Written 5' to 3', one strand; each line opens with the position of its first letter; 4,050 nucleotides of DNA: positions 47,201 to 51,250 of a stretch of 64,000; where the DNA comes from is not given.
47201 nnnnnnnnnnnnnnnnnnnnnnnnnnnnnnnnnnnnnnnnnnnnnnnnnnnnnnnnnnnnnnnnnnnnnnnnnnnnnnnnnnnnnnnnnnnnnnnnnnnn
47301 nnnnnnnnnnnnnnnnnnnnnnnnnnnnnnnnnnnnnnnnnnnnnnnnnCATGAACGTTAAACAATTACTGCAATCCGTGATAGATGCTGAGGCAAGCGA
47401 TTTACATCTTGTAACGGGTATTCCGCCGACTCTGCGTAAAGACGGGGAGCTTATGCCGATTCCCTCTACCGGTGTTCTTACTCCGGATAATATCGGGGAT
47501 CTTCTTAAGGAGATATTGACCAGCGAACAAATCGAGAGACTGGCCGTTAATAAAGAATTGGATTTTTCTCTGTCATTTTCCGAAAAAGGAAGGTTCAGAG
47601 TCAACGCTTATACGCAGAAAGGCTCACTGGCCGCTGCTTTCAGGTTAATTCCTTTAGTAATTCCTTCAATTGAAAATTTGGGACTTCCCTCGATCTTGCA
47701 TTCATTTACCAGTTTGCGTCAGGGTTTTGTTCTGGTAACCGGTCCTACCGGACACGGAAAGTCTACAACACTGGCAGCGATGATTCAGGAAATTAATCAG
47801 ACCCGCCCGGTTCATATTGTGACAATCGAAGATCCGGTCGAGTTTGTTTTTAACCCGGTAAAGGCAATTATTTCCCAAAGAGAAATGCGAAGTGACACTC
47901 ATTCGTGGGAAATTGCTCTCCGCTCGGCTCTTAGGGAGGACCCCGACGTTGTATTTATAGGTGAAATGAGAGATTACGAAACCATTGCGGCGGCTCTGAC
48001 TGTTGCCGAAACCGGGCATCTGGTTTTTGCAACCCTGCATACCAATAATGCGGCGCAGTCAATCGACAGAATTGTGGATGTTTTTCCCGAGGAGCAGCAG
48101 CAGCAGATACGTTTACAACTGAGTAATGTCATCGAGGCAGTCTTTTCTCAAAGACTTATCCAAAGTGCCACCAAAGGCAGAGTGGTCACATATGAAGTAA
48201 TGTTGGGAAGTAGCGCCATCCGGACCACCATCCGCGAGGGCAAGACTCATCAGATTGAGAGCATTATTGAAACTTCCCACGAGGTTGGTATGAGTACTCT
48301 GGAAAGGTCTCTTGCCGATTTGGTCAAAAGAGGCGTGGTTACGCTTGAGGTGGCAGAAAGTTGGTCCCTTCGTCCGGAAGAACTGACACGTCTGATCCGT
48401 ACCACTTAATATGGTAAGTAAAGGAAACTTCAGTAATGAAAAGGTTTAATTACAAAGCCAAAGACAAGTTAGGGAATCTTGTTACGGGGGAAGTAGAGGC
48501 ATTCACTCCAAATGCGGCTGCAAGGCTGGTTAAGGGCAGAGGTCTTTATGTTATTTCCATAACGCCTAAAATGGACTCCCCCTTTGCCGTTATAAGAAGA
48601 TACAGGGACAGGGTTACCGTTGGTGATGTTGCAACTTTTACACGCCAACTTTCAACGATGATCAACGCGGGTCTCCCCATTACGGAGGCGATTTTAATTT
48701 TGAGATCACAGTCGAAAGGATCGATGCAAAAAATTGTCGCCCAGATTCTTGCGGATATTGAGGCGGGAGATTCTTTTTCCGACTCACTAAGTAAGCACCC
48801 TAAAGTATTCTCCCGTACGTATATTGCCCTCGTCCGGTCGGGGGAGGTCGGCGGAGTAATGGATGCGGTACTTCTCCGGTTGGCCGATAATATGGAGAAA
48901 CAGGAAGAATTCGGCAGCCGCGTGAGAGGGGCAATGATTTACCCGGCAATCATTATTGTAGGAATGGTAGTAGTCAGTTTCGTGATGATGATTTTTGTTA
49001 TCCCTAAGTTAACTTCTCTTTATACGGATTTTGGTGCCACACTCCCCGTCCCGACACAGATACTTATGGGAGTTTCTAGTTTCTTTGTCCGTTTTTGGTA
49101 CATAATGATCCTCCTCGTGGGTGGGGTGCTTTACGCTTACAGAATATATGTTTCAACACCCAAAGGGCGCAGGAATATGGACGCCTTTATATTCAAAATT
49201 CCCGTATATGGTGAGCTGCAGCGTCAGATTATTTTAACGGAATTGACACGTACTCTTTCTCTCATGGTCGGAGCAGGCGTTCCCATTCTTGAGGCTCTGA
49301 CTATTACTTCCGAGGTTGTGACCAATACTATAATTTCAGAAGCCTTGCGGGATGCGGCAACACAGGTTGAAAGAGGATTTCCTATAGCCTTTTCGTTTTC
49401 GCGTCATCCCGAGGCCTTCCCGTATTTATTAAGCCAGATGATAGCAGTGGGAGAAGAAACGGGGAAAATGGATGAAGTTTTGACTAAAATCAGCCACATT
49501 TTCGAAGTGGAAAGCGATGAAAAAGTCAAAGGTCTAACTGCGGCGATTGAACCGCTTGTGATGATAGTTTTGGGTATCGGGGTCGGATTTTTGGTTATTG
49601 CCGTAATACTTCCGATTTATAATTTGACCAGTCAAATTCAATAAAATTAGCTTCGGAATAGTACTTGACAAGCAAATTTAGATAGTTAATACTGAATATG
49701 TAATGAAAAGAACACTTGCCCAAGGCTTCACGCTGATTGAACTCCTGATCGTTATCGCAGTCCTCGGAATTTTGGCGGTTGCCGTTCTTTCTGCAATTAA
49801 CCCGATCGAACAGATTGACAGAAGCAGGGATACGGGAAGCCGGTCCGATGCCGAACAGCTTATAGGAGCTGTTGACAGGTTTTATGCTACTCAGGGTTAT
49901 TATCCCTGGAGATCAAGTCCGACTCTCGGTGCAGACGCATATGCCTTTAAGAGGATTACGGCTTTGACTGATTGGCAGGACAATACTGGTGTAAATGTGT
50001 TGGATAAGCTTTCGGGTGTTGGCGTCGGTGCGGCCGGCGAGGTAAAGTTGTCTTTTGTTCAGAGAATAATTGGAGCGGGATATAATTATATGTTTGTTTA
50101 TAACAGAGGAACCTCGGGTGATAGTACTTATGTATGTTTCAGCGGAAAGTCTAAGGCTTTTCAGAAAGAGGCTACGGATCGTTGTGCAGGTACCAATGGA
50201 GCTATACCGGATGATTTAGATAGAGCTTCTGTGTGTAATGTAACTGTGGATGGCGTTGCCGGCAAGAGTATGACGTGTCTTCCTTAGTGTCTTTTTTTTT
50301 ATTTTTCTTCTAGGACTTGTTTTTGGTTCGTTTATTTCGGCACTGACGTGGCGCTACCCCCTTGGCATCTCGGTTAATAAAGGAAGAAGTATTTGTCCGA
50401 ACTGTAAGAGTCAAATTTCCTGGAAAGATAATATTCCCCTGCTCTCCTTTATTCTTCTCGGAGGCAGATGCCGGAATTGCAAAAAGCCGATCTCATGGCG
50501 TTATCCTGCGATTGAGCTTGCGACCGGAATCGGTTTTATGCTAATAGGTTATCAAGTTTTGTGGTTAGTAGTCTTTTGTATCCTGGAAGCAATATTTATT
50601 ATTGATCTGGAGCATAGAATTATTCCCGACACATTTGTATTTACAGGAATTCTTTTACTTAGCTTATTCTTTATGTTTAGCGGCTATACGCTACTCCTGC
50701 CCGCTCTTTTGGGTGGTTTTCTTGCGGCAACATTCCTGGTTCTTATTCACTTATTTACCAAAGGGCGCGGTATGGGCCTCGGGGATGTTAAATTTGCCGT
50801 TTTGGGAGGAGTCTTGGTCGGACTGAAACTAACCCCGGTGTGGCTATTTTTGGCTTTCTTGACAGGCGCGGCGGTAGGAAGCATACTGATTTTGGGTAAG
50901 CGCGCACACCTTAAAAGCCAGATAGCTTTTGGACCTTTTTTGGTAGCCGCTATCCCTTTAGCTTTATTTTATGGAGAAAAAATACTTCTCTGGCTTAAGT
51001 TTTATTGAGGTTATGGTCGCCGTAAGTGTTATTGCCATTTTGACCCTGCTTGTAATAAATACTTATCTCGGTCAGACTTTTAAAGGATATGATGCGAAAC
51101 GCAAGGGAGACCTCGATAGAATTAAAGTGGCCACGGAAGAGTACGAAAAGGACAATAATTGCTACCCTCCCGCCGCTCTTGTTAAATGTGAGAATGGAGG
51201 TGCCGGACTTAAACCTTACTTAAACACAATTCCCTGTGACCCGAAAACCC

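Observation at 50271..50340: pilD has no in-frame start codon; a T9 homopolymer between the major pilin and pilD could restore frame by +1 slippage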

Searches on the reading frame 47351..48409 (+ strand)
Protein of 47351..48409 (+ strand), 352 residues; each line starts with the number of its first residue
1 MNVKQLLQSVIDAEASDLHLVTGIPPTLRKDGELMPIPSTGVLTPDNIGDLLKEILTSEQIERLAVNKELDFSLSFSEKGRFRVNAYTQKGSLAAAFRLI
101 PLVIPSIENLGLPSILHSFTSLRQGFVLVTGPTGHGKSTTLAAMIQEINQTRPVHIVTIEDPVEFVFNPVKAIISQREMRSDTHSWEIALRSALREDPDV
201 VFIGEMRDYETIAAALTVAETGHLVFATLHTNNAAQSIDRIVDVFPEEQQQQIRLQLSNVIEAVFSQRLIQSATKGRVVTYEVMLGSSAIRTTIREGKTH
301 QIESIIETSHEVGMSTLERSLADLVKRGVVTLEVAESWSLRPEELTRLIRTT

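Call 40: search_protein_families(library=pfam, proteins=[window:47351-48406:+], max_evalue=0.001)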
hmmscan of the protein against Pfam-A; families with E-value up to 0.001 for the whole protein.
window:47351-48406:+ (352 aa): 4 families
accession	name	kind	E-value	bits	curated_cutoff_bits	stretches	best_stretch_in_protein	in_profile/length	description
PF00437.27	T2SSE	-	1.2e-43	149.6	24.9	1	3-274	12-285/370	Type II/IV secretion system protein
PF25199.1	nSTAND_NTPase5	-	4.1e-05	23.9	34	1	122-178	39-94/145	Novel STAND NTPase 5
PF13401.12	AAA_22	-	6.5e-05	23.7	27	1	123-162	4-42/130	AAA domain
PF13191.12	AAA_16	-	0.00053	21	32.6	0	121-195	21-103/167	AAA ATPase domain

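Call 54: find_encoding_contigs(protein=window:47351-48409:+, flank=10000, max_places=4)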
Protein window:47351-48409:+ (352 aa): 1 contig read that carries it; 1 place shown.
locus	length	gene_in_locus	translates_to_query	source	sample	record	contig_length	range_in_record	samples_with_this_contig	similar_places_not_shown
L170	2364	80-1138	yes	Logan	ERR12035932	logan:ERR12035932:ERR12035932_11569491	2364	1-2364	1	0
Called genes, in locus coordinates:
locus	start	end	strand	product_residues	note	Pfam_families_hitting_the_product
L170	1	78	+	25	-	?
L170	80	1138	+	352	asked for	PF00437:T2SSE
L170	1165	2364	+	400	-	?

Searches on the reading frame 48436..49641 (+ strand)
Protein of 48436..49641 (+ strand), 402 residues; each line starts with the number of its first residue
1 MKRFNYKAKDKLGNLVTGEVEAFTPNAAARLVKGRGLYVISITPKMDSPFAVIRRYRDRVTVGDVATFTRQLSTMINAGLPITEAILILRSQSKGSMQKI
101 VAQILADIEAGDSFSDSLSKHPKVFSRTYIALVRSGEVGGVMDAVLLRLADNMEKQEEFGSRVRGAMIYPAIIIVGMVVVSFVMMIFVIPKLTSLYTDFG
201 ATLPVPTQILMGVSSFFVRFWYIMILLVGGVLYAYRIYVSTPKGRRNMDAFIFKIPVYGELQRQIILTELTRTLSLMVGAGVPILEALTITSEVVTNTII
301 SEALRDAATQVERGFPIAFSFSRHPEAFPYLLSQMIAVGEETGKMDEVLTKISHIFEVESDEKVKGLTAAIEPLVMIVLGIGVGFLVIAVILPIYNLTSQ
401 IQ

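Call 40: search_protein_families(library=pfam, proteins=[window:48436-49641:+], max_evalue=0.001)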
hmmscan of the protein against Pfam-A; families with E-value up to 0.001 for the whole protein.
window:48436-49641:+ (402 aa): 1 family
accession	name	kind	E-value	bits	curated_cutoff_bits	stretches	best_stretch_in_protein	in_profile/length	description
PF00482.28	T2SSF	-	6.1e-62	207.6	25.2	2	68-190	1-125/125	Type II secretion system (T2SS), protein F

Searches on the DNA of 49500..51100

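Call 48: search_rna_families(source=window, start=49500, end=51100, threshold=evalue, max_evalue=1)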
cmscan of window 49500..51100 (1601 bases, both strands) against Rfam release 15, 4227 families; matches with E-value up to 1: 0.
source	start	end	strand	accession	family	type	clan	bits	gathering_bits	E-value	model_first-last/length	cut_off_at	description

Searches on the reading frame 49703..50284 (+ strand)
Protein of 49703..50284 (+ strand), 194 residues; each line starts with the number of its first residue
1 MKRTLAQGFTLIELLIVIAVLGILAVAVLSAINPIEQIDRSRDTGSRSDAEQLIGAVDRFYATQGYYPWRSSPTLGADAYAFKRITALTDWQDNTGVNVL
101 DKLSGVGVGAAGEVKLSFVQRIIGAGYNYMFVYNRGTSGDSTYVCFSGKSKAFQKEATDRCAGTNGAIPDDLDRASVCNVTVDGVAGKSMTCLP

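Call 4: search_protein_families(library=pfam, proteins=[window:49703-50284:+], max_evalue=0.01)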
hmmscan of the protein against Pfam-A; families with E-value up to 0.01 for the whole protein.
window:49703-50284:+ (194 aa): 1 family
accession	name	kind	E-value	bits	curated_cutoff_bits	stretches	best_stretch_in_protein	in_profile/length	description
PF07963.17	N_methyl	-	1.6e-07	31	21.2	1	6-29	4-27/27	Prokaryotic N-terminal methylation motif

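Call 30: list_cluster_members(proteins=[P0078, window:49703-50284:+, window:50971-51582:+])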
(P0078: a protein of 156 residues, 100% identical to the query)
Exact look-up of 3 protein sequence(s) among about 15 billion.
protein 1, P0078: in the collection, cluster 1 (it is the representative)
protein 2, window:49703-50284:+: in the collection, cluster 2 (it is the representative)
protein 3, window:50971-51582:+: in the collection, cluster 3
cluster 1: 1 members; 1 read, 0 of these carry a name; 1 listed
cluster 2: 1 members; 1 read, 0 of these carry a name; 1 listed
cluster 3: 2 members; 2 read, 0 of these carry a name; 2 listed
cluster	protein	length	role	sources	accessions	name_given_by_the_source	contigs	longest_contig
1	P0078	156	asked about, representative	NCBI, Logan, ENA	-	-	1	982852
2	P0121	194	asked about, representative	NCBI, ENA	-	-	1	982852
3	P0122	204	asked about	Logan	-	-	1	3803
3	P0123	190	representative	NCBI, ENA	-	-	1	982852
